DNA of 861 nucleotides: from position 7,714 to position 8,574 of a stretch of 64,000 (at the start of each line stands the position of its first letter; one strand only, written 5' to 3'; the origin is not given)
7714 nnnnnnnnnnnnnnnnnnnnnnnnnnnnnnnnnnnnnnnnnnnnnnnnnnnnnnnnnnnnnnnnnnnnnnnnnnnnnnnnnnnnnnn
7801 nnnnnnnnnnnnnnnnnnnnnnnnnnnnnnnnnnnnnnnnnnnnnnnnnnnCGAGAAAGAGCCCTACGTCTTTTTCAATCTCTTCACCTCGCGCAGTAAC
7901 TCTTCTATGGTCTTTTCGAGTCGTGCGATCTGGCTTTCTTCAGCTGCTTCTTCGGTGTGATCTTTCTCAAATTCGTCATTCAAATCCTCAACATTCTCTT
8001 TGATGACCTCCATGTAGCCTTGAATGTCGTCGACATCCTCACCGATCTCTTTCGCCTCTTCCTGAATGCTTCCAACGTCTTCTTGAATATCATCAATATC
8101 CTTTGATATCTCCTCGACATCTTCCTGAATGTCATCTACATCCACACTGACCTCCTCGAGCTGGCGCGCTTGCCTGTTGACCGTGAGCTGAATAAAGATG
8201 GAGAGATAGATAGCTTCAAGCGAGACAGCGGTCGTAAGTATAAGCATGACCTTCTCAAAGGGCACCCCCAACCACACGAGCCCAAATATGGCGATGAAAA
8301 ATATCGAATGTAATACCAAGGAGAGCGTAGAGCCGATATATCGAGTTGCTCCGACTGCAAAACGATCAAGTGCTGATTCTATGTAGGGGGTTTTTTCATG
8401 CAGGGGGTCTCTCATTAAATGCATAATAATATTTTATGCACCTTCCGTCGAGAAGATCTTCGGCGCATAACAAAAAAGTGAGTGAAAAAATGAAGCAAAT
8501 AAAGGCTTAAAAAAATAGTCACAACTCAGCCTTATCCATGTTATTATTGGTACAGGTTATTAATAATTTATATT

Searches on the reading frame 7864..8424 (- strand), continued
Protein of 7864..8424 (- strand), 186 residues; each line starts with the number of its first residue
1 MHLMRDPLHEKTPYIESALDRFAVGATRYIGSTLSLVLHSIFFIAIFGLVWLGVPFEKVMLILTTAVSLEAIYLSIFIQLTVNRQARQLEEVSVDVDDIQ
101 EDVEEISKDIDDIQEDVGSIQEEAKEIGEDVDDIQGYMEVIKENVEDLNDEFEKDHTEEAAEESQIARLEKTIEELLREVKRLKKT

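Call 54: search_protein_families(library=pfam, proteins=[L133:1285-2391:+, L135:2097-2723:-, L118:10627-11772:-, L118:7279-9888:-, L165:4541-5677:-, L134:3223-3570:-, L103:4360-6783:-, L168:3025-4713:-, L095:9377-9937:-, L144:10598-11164:-], max_evalue=0.001)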
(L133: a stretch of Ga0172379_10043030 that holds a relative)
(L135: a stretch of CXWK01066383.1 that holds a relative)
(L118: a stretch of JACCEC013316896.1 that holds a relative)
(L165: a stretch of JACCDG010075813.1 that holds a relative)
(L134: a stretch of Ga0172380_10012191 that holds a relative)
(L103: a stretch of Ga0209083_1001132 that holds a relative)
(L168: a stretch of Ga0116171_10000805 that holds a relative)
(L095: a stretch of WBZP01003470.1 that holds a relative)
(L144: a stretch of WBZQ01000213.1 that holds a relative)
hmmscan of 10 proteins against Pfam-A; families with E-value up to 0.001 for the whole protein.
L133:1285-2391:+ (368 aa): 2 families
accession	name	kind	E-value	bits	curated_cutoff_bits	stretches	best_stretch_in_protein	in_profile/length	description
PF01300.24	Sua5_yciO_yrdC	-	1.2e-46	158.8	25.1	1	21-200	1-178/178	Telomere recombination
PF02367.23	TsaE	-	8.6e-28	97.3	26.6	1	213-354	2-122/128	Threonylcarbamoyl adenosine biosynthesis protein TsaE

L135:2097-2723:- (208 aa): 0 families

L118:10627-11772:- (381 aa): 3 families
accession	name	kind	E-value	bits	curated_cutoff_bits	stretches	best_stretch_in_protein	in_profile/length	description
PF06071.19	YchF-GTPase_C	-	3.2e-34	117.3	27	1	299-381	1-83/84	Protein of unknown function (DUF933)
PF01926.29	MMR_HSR1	-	1.2e-21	77.4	21.9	1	16-131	2-99/113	50S ribosome-binding GTPase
PF02421.24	FeoB_N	-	3.8e-07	30.2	27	1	16-59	3-46/156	Ferrous iron transport protein B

L118:7279-9888:- (869 aa): 7 families
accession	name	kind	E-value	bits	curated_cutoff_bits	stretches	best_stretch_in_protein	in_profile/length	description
PF13603.12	tRNA-synt_1_2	-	5.3e-65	218.8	25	1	282-471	1-183/185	Leucyl-tRNA synthetase, editing domain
PF00133.28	tRNA-synt_1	-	5.8e-36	124.6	22.7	3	481-663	227-401/414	tRNA synthetases class I (I, L, M and V)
PF08264.19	Anticodon_1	-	2.4e-24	86.4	25.1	1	718-834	7-146/148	Anticodon-binding domain of tRNA ligase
PF09334.17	tRNA-synt_1g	-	3.9e-23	82.3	20.1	1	39-145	7-110/391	tRNA synthetases class I (M)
PF00750.26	tRNA-synt_1d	-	0.00036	20.1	23.3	0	625-653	268-296/349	tRNA synthetases class I (R), catalytic domain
PF01406.26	tRNA-synt_1e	-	0.00047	20.1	27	0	632-681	248-296/301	tRNA synthetases class I (C) catalytic domain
PF22235.1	FAS1_thioest_ins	-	0.00074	20.3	27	0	169-216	8-53/98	Fatty acid synthase subunit beta, insertion domain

L165:4541-5677:- (378 aa): 1 family
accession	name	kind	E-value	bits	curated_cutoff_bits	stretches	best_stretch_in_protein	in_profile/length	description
PF18920.5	DUF5671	-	9.9e-22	77.7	28.4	1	48-181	2-131/132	Domain of unknown function (DUF5671)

L134:3223-3570:- (115 aa): 1 family
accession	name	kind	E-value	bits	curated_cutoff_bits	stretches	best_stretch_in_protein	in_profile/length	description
PF01329.24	Pterin_4a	-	2.8e-27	95.1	26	1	20-111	2-90/91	Pterin 4 alpha carbinolamine dehydratase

L103:4360-6783:- (807 aa): 17 families
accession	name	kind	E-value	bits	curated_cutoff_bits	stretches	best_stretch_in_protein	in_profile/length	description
PF13414.12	TPR_11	-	1.1e-14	54.3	26.8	1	668-707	2-41/42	TPR repeat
PF14559.12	TPR_19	-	4.4e-14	53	25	2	640-694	5-59/68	Tetratricopeptide repeat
PF07719.23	TPR_2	-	4.2e-13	48.8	27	0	695-726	2-33/34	Tetratricopeptide repeat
PF13432.12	TPR_16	-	1.9e-11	44.6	32.7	2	699-752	2-55/65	Tetratricopeptide repeat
PF13428.12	TPR_14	-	2.9e-11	43.3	23.5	1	661-701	2-42/44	Tetratricopeptide repeat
PF23914.1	TPR_CcmH_CycH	-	9.9e-11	42.2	42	2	606-689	64-150/158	Cytochrome c-type biogenesis protein H TPR domain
PF00515.34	TPR_1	-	2.8e-10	40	27.8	0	695-724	2-31/34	Tetratricopeptide repeat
PF13181.12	TPR_8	-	3.3e-10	39.7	25.7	0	661-692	2-33/34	Tetratricopeptide repeat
PF13431.12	TPR_17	-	5.2e-07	29.9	24.4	0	684-713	3-32/34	Tetratricopeptide repeat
PF12895.13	ANAPC3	-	5.3e-06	27.1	27.2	1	674-749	3-77/82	Anaphase-promoting complex, cyclosome, subunit 3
PF13424.12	TPR_12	-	6.2e-06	26.8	30.1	0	694-752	3-69/77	Tetratricopeptide repeat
PF25060.1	ARM_TT21_2nd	-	7.6e-06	26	27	0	620-673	216-269/270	Tetratricopeptide repeat protein 21 second ARM domain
PF25063.1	ARM_TT21_C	-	2.4e-05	24.8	35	1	610-763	39-199/209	Tetratricopeptide repeat protein 21 C-terminal ARM domain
PF13174.12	TPR_6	-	5.2e-05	24.1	26.3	0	734-754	6-26/33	Tetratricopeptide repeat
PF25062.1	ARM_TT21_N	-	0.00059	20.1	40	0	599-687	107-195/222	Tetratricopeptide repeat protein 21 N-terminal ARM repeat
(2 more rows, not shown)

L168:3025-4713:- (562 aa): 1 family
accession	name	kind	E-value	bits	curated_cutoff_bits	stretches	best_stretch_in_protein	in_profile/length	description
PF03023.19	MurJ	-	6e-64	216.8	27.4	1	41-500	1-437/451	Lipid II flippase MurJ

L095:9377-9937:- (186 aa): 0 families

L144:10598-11164:- (188 aa): 1 family
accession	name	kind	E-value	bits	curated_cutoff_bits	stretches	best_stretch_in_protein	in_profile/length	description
PF02677.20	QueH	-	2.6e-60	204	23.5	1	15-186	2-174/175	Epoxyqueuosine reductase QueH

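Call 58: search_protein_families(library=ncbifam, proteins=[window:7864-8424:-, L137:11234-11728:-, L114:298-1002:-], max_evalue=0.01)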
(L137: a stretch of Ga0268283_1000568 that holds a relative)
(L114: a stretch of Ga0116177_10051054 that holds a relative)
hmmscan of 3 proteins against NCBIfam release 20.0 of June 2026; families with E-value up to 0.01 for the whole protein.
window:7864-8424:- (186 aa): 18 families
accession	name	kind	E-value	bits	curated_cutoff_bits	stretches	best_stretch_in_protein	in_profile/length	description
TIGR02169.1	SMC_prok_A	equivalog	5.7e-06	24.3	729.4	1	80-185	245-351/1165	chromosome segregation protein SMC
TIGR02168.1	SMC_prok_B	equivalog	1.2e-05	23.2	567.35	1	84-183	704-803/1181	chromosome segregation protein SMC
NF045487.1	ASRP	equivalog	4.6e-05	22.2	300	1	83-183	145-247/593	archaea-specific SMC-related protein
NF047362.1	CT392_fam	equivalog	6.9e-05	21.9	160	1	91-185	79-177/383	CT392 family protein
NF002572.0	PRK02224.1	equivalog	0.00018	19.9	1087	1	87-181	307-401/888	DNA double-strand break repair ATPase Rad50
NF052320.1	Cbp1_fam_LP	subfamily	0.00036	20.1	90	1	79-185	36-144/286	Cbp1 family collagen-binding glycoprotein adhesin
NF003034.1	PRK03918.1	equivalog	0.00044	18.3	700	1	80-185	172-280/878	DNA double-strand break repair ATPase Rad50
NF033928.1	alph_xenorhab_A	subfamily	0.00058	19.3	125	1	85-184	107-208/339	alpha-xenorhabdolysin family binary toxin subunit A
NF047515.1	SpiroCoCo_C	equivalog_domain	0.00058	19.1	125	1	82-180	161-251/313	SpiroCoCo family coiled-coil protein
NF006543.0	PRK09039.1-2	equivalog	0.0023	17.8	305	1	67-184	34-151/350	peptidoglycan -binding protein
TIGR04211.1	SH3_and_anchor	equivalog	0.0026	17.4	65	1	83-176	69-158/198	TIGR04211 family SH3 domain-containing protein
TIGR04523.1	Mplasa_alph_rch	subfamily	0.0028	15.7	270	0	91-139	635-683/745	helix-rich protein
NF047516.1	LA_3659_fam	equivalog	0.0035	17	36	1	82-184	77-184/221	LA_3659 family protein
NF047514.1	SpiroCoCo_N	equivalog_domain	0.0035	17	75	1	82-184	77-184/221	SpiroCoCo family coiled-coil protein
NF045650.1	CD1247_Nterm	equivalog_domain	0.0038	17.8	30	0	83-117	35-69/70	CD1247 N-terminal domain-containing protein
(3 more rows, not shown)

L137:11234-11728:- (164 aa): 2 families
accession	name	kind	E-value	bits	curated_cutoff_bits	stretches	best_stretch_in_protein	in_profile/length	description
NF041835.1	rnfA_Methano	equivalog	0.0013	19.1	300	1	33-120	69-153/195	Rnf electron transport complex subunit RnfA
NF038018.1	qmoC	equivalog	0.0051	16.3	300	1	33-132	224-321/360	quinone-interacting membrane-bound oxidoreductase complex subunit QmoC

L114:298-1002:- (234 aa): 0 families

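Call 76: predict_structure(alignment_id=A4)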
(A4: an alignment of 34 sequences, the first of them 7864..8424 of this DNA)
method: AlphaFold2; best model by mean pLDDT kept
length: 186 residues; sequences in the alignment: 34
mean_pLDDT: 69.3   pTM: 0.33
mean pLDDT of the five models: 69.3, 67.4, 64.3, 60.4, 56.1
residues with pLDDT >= 90: 29; 70-90: 48; 50-70: 96; < 50: 13
segments of 3 or more residues with pLDDT < 50: 7-10
pLDDT, mean of each block of 10 residues (from residue 1): 50 60 66 83 93 94 91 83 69 53 55 54 57 68 68 56 68 80 65
secondary structure, 60 per line:
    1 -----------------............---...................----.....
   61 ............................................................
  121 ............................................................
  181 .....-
elements in order: H18-29 H33-51 H56-185

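Call 82: fold_search(model_id=the predicted structure, library=pdb)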
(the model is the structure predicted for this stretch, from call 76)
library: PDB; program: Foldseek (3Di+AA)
matches with E <= 10: 0; with E <= 0.001: 0
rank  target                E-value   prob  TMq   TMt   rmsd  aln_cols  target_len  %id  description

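Call 89: search_protein_families(library=pfam, proteins=[P0110, P0118, P0120], max_evalue=1)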
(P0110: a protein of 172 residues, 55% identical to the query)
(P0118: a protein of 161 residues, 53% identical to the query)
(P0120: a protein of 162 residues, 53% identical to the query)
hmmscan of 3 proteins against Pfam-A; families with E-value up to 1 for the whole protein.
P0110 (172 aa): 59 families (the best 25 are shown)
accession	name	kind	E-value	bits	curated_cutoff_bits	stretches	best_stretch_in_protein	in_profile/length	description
PF04728.18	LPP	-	2.6e-07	31.3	29.1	2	85-120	1-36/53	Lipoprotein leucine-zipper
PF06103.16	DUF948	-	6.3e-07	29.9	37.2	1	71-136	17-85/89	Bacterial protein of unknown function (DUF948)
PF00015.26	MCPsignal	-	1.5e-05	25.4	34.6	1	78-137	108-167/172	Methyl-accepting chemotaxis protein (MCP) signalling domain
PF07889.17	DUF1664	-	4.3e-05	24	34.6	1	41-135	16-117/124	Protein of unknown function (DUF1664)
PF06210.16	DUF1003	-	0.00012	22.7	27.4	1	28-124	2-99/103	Protein of unknown function (DUF1003)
PF06009.19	Laminin_II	-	0.00022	21.7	33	1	84-135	10-61/138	Laminin Domain II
PF19111.5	DUF5798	-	0.00043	20.9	27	1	77-130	1-54/89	Family of unknown function (DUF5798)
PF17561.7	TssO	-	0.00077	20.1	29.2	1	56-140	15-103/148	Type VI secretion system, TssO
PF06008.19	Laminin_I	-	0.0012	19.1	34.6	1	76-137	53-114/259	Laminin Domain I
PF01442.23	Apolipoprotein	-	0.0016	18.6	90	1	74-136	78-142/190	Apolipoprotein A1/A4/E domain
PF06160.17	EzrA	-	0.0016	17.3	39.6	1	83-131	443-491/557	Septation ring formation regulator, EzrA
PF20667.3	Sec10_N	-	0.0017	18.9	27.4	1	79-139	22-83/118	Exocyst complex component Sec10, N-terminal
PF14966.11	DNA_repr_REX1B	-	0.0018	19.2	24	1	111-146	37-72/94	DNA repair REX1-B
PF05531.17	NPV_P10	-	0.0019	19.1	29.8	1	78-136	12-66/75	Nucleopolyhedrovirus P10 protein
PF05929.16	Phage_GPO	-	0.0022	18.1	33.6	1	75-142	184-251/268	Phage capsid scaffolding protein (GPO) serine peptidase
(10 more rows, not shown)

P0118 (161 aa): 63 families (the best 25 are shown)
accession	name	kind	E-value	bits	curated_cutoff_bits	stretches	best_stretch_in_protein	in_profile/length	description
PF06210.16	DUF1003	-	1.6e-08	35.1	27.4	1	17-113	2-99/103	Protein of unknown function (DUF1003)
PF17561.7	TssO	-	1.3e-05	25.9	29.2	1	45-132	15-106/148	Type VI secretion system, TssO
PF06103.16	DUF948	-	3.3e-05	24.4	37.2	1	60-124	13-84/89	Bacterial protein of unknown function (DUF948)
PF07889.17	DUF1664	-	6.6e-05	23.4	34.6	1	66-115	73-122/124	Protein of unknown function (DUF1664)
PF05929.16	Phage_GPO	-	0.00013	22.1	33.6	1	63-136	183-255/268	Phage capsid scaffolding protein (GPO) serine peptidase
PF00015.26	MCPsignal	-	0.00036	20.9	34.6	1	63-126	97-160/172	Methyl-accepting chemotaxis protein (MCP) signalling domain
PF06009.19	Laminin_II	-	0.00055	20.4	33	1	74-134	4-62/138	Laminin Domain II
PF06419.17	COG6_N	-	0.00075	20.1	27.4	2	87-154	26-95/114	Conserved oligomeric complex COG6, N-terminal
PF04728.18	LPP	-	0.00088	20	29.1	1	82-115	2-35/53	Lipoprotein leucine-zipper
PF05531.17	NPV_P10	-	0.0022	18.9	29.8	1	74-122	12-63/75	Nucleopolyhedrovirus P10 protein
PF05377.16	FlaC_arch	-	0.0028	18.5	27.8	2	88-119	8-39/55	Flagella accessory protein C (FlaC)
PF05055.17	DUF677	-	0.003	17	29.1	1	64-126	262-327/336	Protein of unknown function (DUF677)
PF02646.22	RmuC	-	0.0047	16.5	26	1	55-118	208-271/291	RmuC family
PF06008.19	Laminin_I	-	0.012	15.8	34.6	1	75-152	56-134/259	Laminin Domain I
PF20667.3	Sec10_N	-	0.013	16.1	27.4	1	67-128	21-83/118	Exocyst complex component Sec10, N-terminal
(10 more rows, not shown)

P0120 (162 aa): 31 families (the best 25 are shown)
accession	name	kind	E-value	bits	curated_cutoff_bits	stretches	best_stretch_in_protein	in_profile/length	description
PF06210.16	DUF1003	-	1e-06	29.3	27.4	1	32-127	2-98/103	Protein of unknown function (DUF1003)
PF04108.17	ATG17_like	-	4.1e-05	23.7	43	1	91-160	119-181/355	Autophagy protein ATG17-like domain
PF06103.16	DUF948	-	5.4e-05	23.7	37.2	1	72-126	10-64/89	Bacterial protein of unknown function (DUF948)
PF04977.20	DivIC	-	0.002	18.3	28.9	1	77-124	6-54/80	Septum formation initiator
PF10498.14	IFT57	-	0.0046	16.4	40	1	85-160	279-349/360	Intra-flagellar transport protein 57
PF06009.19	Laminin_II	-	0.005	17.3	33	1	89-162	11-80/138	Laminin Domain II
PF04728.18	LPP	-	0.012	16.4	29.1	1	90-124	2-36/53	Lipoprotein leucine-zipper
PF07889.17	DUF1664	-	0.012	16.1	34.6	1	82-124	74-116/124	Protein of unknown function (DUF1664)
PF18169.6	SLATT_6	-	0.016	15.2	27.1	1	34-125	34-127/176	SMODS and SLOG-associating 2TM effector domain 6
PF05837.17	CENP-H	-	0.019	15.3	29.9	1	80-153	95-166/202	Centromere protein H (CENP-H)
PF06419.17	COG6_N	-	0.023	15.3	27.4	1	84-126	36-78/114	Conserved oligomeric complex COG6, N-terminal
PF17749.6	MIP-T3_C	-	0.027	14.9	25.8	1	84-161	46-123/154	Microtubule-binding protein MIP-T3 C-terminal region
PF17561.7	TssO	-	0.032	14.8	29.2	1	60-126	15-83/148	Type VI secretion system, TssO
PF05508.16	Ran-binding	-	0.035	13.7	25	1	81-158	71-136/304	RanGTP-binding protein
PF21773.2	ODAD1_CC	-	0.036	13.6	27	1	83-160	193-270/287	ODAD1 central coiled coil region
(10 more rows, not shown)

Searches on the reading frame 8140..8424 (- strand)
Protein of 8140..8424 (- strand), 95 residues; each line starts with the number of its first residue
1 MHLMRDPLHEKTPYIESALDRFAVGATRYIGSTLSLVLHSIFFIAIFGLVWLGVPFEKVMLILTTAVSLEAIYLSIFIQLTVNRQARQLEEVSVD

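Call 89: search_protein_families(library=pfam, proteins=[window:8140-8424:-], max_evalue=1)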
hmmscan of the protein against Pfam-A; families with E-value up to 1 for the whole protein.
window:8140-8424:- (95 aa): 2 families
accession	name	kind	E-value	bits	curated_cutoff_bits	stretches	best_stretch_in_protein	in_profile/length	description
PF06210.16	DUF1003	-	0.0017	19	27.4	1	31-88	2-63/103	Protein of unknown function (DUF1003)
PF17523.7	MPS-4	-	0.039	14.5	25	0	56-84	42-70/78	MinK-related peptide, potassium channel accessory sub-unit protein 4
